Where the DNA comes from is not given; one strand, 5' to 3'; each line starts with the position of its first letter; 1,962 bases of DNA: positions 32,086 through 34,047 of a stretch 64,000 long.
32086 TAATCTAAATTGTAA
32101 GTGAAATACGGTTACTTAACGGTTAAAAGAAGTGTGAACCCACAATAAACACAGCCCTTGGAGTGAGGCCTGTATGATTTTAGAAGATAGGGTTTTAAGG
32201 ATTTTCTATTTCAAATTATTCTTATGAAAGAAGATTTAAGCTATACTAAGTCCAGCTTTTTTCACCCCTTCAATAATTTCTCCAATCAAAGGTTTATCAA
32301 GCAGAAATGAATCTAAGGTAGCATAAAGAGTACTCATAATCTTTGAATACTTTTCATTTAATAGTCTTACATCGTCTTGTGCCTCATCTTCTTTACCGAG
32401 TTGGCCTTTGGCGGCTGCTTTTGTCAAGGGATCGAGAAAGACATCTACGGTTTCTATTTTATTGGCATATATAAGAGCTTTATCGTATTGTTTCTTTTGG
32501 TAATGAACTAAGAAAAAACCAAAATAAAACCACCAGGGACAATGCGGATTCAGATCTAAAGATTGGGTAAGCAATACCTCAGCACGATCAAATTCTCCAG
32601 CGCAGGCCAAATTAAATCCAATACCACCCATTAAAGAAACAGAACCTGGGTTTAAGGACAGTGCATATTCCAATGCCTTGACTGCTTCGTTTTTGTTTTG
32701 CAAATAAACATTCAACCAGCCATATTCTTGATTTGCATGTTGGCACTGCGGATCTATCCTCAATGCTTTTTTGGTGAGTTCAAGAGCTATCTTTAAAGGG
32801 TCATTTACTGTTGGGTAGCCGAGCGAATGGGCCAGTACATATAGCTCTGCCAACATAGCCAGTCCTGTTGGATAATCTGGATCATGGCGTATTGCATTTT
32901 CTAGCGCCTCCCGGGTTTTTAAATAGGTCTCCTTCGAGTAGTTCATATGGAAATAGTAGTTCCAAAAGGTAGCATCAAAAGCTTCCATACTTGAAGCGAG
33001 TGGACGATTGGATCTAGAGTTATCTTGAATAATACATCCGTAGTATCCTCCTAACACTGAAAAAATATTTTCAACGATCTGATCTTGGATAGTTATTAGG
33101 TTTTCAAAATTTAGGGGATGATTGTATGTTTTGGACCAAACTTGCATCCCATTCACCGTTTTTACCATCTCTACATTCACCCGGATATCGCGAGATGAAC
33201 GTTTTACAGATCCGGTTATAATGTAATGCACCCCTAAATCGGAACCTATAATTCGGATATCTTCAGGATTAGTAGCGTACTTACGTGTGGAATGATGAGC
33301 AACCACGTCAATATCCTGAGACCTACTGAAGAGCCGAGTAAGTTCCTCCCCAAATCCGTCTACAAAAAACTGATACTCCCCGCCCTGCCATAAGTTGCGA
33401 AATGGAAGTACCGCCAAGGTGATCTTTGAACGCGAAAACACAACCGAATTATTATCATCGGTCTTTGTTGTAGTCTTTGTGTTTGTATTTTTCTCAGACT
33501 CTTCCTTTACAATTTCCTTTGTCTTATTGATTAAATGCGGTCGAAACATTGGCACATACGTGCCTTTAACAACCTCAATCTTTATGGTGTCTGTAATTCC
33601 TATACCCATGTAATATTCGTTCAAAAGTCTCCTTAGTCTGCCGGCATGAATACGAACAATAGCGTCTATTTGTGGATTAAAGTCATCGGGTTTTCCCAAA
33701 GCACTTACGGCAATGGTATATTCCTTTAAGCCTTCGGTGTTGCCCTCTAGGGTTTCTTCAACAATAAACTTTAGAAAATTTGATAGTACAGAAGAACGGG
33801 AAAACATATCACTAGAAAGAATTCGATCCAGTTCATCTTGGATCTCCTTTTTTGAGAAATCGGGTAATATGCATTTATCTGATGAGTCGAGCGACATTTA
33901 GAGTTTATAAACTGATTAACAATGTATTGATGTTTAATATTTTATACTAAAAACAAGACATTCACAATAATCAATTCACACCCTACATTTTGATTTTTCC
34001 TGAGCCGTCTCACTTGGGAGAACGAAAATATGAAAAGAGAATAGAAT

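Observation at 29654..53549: Candidate undescribed system: a ~24-kb self-regulated envelope island of 26 genes (21 exported or membrane products, two paralogous sensor-regulators, three paralogous ~80-aa proteins, a 4-copy operator box)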

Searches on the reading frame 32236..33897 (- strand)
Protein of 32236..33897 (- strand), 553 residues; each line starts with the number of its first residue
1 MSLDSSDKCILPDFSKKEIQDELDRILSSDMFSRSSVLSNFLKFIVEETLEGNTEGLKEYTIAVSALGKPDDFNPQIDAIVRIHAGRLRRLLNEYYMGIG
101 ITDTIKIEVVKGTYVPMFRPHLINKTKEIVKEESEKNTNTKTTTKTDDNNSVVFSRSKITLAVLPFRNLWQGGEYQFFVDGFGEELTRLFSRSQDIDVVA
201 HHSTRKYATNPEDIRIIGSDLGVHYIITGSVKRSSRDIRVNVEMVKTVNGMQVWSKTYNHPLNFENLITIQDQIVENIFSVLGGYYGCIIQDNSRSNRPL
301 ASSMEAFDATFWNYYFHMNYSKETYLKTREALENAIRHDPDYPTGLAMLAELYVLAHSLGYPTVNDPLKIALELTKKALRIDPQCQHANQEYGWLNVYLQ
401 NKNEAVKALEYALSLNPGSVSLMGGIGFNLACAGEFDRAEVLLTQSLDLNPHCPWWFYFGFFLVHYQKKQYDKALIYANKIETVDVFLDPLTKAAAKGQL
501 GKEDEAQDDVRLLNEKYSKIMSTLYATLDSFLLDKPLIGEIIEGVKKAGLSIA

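Call 4: search_protein_families(library=pfam, max_evalue=0.01, proteins=[window:32236-33897:-])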
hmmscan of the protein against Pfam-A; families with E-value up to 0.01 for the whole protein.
window:32236-33897:- (553 aa): 6 families
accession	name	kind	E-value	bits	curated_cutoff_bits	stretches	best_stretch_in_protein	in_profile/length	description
PF07719.23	TPR_2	-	1.9e-09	37.3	27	0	391-418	6-33/34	Tetratricopeptide repeat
PF14559.12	TPR_19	-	2.3e-09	37.9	25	0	403-452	8-57/68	Tetratricopeptide repeat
PF00515.34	TPR_1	-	8.4e-06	25.8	27.8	0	398-418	13-33/34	Tetratricopeptide repeat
PF13428.12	TPR_14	-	2.2e-05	25.1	23.5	0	327-352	19-44/44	Tetratricopeptide repeat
PF13371.12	TPR_9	-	0.0021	18.5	35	0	371-418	14-61/73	Tetratricopeptide repeat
PF13181.12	TPR_8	-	0.0042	17.6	25.7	0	388-417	3-32/34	Tetratricopeptide repeat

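Call 12: search_solved_structures(query=window:32236-33897:-, max_evalue=1, show_alignments=2)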
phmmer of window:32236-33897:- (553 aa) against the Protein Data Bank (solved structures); distinct sequences matched with E-value up to 1: 58.
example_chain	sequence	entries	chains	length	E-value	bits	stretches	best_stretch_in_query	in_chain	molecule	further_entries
9qhb_A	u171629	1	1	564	1.1e-14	57.2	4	310-503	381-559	Engineered tetratricopeptide repeat protein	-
8bu0_A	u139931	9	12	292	4.1e-12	48.8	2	371-505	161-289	Consensus tetratricopeptide repeat protein | Crystal structure of an 8-repeat consensus TPR superhelix with Zinc. | Monomer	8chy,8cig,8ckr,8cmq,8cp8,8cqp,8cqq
9qhc_A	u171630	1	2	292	1.8e-08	36.7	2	364-483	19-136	Engineered tetratricopeptide repeat protein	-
2fo7_A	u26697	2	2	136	8.2e-06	27.9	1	370-482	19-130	SYNTHETIC CONSENSUS TPR PROTEIN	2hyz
8ch0_A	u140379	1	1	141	1.1e-05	27.5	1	370-482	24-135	Consensus tetratricopeptide repeat protein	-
9gzg_A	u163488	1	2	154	1.8e-05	26.8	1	371-504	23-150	Engineered CTPR protein with glutamic acids for conductivity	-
4rg6_A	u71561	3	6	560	0.0012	20.8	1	370-493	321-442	Cell division cycle protein 27 homolog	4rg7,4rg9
7obi_A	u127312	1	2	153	0.0021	20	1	370-489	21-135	CTPR-rv4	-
5khu_F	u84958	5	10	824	0.0021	20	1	370-493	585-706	Cell division cycle protein 27 homolog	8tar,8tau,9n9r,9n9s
4ui9_F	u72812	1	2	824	0.0022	20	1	370-493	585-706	CELL DIVISION CYCLE PROTEIN 27 HOMOLOG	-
5a31_F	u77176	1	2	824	0.0022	20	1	370-493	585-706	ANAPHASE-PROMOTING COMPLEX SUBUNIT 3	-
5g04_F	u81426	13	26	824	0.0022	20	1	370-493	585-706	CELL DIVISION CYCLE PROTEIN 27 HOMOLOG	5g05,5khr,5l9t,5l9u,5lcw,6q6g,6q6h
1na0_A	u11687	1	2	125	0.0029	19.5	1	392-504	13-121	designed protein CTPR3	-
8ump_A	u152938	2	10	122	0.0032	19.4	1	377-452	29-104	T33-ml35-redesigned-TPR-domain-fold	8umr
6b85_J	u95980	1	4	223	0.0035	19.3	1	366-463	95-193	TMHC4_R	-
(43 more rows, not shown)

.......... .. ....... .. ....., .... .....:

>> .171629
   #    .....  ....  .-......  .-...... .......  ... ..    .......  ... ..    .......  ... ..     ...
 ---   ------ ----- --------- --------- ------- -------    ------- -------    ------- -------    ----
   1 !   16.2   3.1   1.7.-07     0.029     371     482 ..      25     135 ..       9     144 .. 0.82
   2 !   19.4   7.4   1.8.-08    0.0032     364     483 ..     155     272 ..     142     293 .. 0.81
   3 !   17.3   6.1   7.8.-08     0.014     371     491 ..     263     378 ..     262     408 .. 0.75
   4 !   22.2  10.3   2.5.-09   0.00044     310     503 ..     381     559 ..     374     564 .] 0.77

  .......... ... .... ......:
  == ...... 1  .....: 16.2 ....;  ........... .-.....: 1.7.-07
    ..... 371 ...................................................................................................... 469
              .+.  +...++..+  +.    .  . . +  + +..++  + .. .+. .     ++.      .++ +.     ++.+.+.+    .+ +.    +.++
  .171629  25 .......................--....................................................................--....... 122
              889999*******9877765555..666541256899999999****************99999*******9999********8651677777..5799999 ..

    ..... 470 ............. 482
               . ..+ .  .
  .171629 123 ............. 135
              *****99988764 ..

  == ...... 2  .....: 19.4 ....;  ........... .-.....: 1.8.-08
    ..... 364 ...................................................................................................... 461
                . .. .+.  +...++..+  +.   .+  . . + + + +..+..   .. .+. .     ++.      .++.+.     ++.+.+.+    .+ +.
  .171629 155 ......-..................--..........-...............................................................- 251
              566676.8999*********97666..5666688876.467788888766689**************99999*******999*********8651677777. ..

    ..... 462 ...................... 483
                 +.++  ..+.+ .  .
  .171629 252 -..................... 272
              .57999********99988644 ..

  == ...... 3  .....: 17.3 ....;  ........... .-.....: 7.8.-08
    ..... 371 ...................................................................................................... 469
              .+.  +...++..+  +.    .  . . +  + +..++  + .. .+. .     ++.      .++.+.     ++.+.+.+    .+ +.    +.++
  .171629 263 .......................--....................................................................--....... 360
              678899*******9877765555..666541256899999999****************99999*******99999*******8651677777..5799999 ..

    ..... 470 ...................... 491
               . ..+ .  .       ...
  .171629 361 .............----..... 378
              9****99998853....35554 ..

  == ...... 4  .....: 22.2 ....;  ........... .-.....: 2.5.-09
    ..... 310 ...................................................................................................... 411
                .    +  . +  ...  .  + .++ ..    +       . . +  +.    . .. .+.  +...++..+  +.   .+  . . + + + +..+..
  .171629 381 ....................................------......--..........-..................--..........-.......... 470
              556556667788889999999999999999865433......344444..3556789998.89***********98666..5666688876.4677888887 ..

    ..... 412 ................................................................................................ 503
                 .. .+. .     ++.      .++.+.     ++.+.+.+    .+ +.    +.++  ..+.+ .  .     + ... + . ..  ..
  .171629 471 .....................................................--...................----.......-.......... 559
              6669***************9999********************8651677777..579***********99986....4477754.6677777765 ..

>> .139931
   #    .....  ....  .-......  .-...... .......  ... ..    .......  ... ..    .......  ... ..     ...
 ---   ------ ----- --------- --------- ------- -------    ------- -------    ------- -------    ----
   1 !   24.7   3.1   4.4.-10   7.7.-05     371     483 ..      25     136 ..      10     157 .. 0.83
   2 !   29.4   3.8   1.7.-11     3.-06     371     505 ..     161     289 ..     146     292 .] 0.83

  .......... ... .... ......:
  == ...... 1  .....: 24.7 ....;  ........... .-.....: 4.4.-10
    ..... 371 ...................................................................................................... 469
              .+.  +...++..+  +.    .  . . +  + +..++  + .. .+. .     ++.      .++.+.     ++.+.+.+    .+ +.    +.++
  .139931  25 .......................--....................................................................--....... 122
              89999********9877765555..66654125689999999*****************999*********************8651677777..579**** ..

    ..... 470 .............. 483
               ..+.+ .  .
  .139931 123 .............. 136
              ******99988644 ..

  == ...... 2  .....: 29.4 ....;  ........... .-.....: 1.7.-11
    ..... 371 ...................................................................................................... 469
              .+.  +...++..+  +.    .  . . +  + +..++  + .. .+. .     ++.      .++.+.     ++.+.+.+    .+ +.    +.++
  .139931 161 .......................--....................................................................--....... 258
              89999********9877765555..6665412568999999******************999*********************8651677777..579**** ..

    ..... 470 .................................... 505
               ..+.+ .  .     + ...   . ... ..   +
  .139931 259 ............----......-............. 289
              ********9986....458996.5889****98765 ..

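Call 13: search_protein_families(library=ncbifam, max_evalue=0.01, proteins=[window:32236-33897:-])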
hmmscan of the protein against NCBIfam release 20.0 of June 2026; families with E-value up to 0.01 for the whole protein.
window:32236-33897:- (553 aa): 5 families
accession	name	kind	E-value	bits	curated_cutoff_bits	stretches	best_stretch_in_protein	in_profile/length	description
NF009037.0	PRK12370.1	equivalog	2.8e-08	32.6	589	1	156-487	119-438/553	HilA/EilA family virulence transcriptional regulator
TIGR02521.1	type_IV_pilW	equivalog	2.7e-07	30.4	154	1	324-480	46-194/234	type IV pilus biogenesis/stability protein PilW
TIGR02917.1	PEP_TPR_lipo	equivalog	3e-05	22.1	312.2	1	368-478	175-284/899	XrtA/PEP-CTERM system TPR-repeat protein PrsT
NF040959.1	MamA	equivalog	0.00097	18.6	200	1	369-452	88-171/204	magnetosome protein MamA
NF047558.1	TPR_END_plus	domain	0.0012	18.8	32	0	399-421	12-34/56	TPR end-of-group domain-containing protein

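Call 28: find_homologous_proteins(query=window:32236-33897:-, max_evalue=1e-10)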
Query window:32236-33897:- (553 aa): 574 proteins with E <= 1e-10 among 8000 candidates; the best 120 are listed.
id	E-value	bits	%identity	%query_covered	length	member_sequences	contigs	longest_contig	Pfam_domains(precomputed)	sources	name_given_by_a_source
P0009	0.0e+0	1261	100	100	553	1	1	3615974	PF14559.13,PF00515.35,PF13428.13,PF07719.24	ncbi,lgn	-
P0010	0.0e+0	1253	99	100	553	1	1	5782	PF14559.13,PF00515.35,PF13428.13,PF07719.24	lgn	-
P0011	5.6e-292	987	79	100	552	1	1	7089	PF14559.13,PF00515.35,PF13428.13,PF07719.24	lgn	-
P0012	6.4e-289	977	79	100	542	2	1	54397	PF14559.13,PF00515.35,PF07719.24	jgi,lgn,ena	-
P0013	2.3e-273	926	73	100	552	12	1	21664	PF14559.13,PF00515.35,PF07719.24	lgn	-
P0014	6.6e-271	918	76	98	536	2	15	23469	PF14559.13,PF00515.35,PF07719.24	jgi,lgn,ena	jgi:TolB-like protein/Tfp pilus assembly protein PilF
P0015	4.0e-270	915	72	99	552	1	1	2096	PF14559.13,PF13431.13,PF23914.2,PF13371.13,PF00515.35,PF13428.13,PF13429.13,PF07719.24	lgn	-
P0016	3.3e-268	909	74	100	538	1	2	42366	PF14559.13,PF00515.35,PF07719.24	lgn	-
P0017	4.1e-266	902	75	98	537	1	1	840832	PF14559.13,PF00515.35,PF07719.24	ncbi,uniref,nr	ncbi:tetratricopeptide repeat protein [Xanthomarina sp. F2636L]|uniref:tetratricopeptide repeat prot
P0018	1.0e-265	901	73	100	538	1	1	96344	PF14559.13,PF00515.35,PF07719.24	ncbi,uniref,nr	ncbi:hypothetical protein OS188_12620 [Xanthomarina sp. F1114]|uniref:tetratricopeptide repeat prote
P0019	1.9e-265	900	74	98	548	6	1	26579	PF14559.13,PF07719.24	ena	-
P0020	5.7e-265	898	73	100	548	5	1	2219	PF14559.13,PF07719.24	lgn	-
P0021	3.3e-262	889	71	99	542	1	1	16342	PF14559.13,PF00515.35,PF07719.24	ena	-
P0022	3.8e-262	889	71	100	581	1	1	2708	PF14559.13,PF23914.2,PF00515.35,PF07719.24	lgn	-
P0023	9.2e-262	888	71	100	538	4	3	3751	PF14559.13,PF00515.35,PF07719.24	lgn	-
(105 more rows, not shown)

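Call 45: predict_structure(alignment_id=A3)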
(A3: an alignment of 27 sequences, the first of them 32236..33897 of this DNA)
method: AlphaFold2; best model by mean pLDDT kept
length: 553 residues; sequences in the alignment: 27
mean_pLDDT: 80.3   pTM: 0.68
mean pLDDT of the five models: 80.3, 78.0, 73.6, 73.0, 71.7
residues with pLDDT >= 90: 203; 70-90: 234; 50-70: 66; < 50: 50
segments of 3 or more residues with pLDDT < 50: 1-11, 119-156
pLDDT, mean of each block of 10 residues (from residue 1): 33 75 88 82 82 59 60 59 78 86 79 54 32 30 30 48 85 73 85 79 69 76 87 85 88 91 79 88 86 70 63 86 90 86 92 92 94 97 91 96 96 88 95 97 91 93 98 98 91 98 95 93 94 97 95 67
secondary structure, 60 per line:
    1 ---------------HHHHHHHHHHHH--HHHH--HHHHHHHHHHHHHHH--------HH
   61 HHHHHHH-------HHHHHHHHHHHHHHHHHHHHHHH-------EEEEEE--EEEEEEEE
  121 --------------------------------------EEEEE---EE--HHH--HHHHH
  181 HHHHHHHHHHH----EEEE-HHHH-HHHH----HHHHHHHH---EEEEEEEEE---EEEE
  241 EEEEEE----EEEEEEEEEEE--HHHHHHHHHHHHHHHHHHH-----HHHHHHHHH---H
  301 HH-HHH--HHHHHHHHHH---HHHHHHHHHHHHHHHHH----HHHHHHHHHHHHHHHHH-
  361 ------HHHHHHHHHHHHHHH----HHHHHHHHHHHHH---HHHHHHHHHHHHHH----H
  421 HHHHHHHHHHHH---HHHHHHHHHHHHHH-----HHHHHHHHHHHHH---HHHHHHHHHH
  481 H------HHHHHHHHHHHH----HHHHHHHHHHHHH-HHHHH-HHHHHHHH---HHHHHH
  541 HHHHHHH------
elements in order: H16-27 H30-33 H36-50 H59-67 H75-97 E105-110 E113-120 E159-163 H176-191 E196-199 H201-204 H206-209 H214-221 E225-233 E237-246 E251-261 H264-282 H288-296 H309-318 H322-338 H343-359 H367-381 H386-398 H402-415 H420-432 H436-449 H455-467 H471-481 H488-499 H504-516 H518-522 H524-531 H535-547

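Call 49: fold_search(model_id=the predicted structure, library=pdb)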
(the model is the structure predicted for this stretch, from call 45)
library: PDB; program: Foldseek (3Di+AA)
matches with E <= 10: 1521; with E <= 0.001: 75
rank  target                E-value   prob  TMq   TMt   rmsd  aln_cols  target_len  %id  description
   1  8chy                  1.8e-07  1.00  0.24  0.44  13.2       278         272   21  Crystal structure of an 8-repeat consensus TPR superhelix with Zinc. (released 2024-02-21)
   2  9qhb                  6.0e-07  1.00  0.25  0.45  12.6       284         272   21  Crystal structure of 16-repeat CTPR protein with eliminated coordination sites (released 2025-10-22)
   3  3ly8                  1.1e-06  1.00  0.24  0.38  17.2       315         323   12  Crystal structure of mutant D471E of the periplasmic domain of CadC (released 2011-02-09)
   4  3ly7                  3.5e-06  1.00  0.26  0.42  16.6       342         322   12  Crystal structure of the periplasmic domain of CadC (released 2011-02-09)
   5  3ly9                  5.0e-06  1.00  0.25  0.39  17.0       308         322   12  Crystal structure of mutant D471N of the periplasmic domain of CadC (released 2011-02-09)
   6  1w3b_B                1.1e-05  1.00  0.25  0.36  14.7       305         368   17  The superhelical TPR domain of O-linked GlcNAc transferase reveals structural similarities to importin alpha. (released 2004-09-09)
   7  9qhc_A                1.4e-05  1.00  0.26  0.47  12.4       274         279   20  Crystal structure of 8-repeat CTPR protein with eliminated coordination sites (released 2025-10-22)
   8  3lya                  2.0e-05  1.00  0.24  0.40  17.1       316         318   11  Crystal structure of the periplasmic domain of CadC in the presence of K2ReCl6 (released 2011-02-09)
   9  9gaw_P                2.5e-05  1.00  0.34  0.38  10.1       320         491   14  High-resolution structure of the Anaphase-promoting complex/cyclosome (APC/C) bound to co-activator Cdh1 (released 2024-08-14)
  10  6q6g_J                2.6e-05  1.00  0.33  0.37  11.2       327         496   16  Cryo-EM structure of the APC/C-Cdc20-Cdk2-cyclinA2-Cks2 complex, the D1 box class (released 2019-09-11)
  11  9qhc_B                3.6e-05  1.00  0.25  0.45  10.6       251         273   22  Crystal structure of 8-repeat CTPR protein with eliminated coordination sites (released 2025-10-22)
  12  9gaw_J                3.7e-05  1.00  0.34  0.37  10.6       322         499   14  High-resolution structure of the Anaphase-promoting complex/cyclosome (APC/C) bound to co-activator Cdh1 (released 2024-08-14)
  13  4ui9_H                3.9e-05  1.00  0.35  0.39  10.7       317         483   16  Atomic structure of the human Anaphase-Promoting Complex (released 2015-06-17)
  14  5l9u_F                4.0e-05  1.00  0.34  0.39  10.7       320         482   15  Model of human Anaphase-promoting complex/Cyclosome (APC/C-CDH1) with a cross linked Ubiquitin variant-substrate-UBE2C (released 2016-09-14)
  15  4ui9_F                4.6e-05  1.00  0.35  0.38  10.7       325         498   14  Atomic structure of the human Anaphase-Promoting Complex (released 2015-06-17)
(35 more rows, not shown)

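Call 105: search_protein_families(library=padloc, max_evalue=0.001, proteins=[window:32236-33897:-])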
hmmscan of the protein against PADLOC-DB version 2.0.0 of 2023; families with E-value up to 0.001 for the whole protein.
window:32236-33897:- (553 aa): 0 families
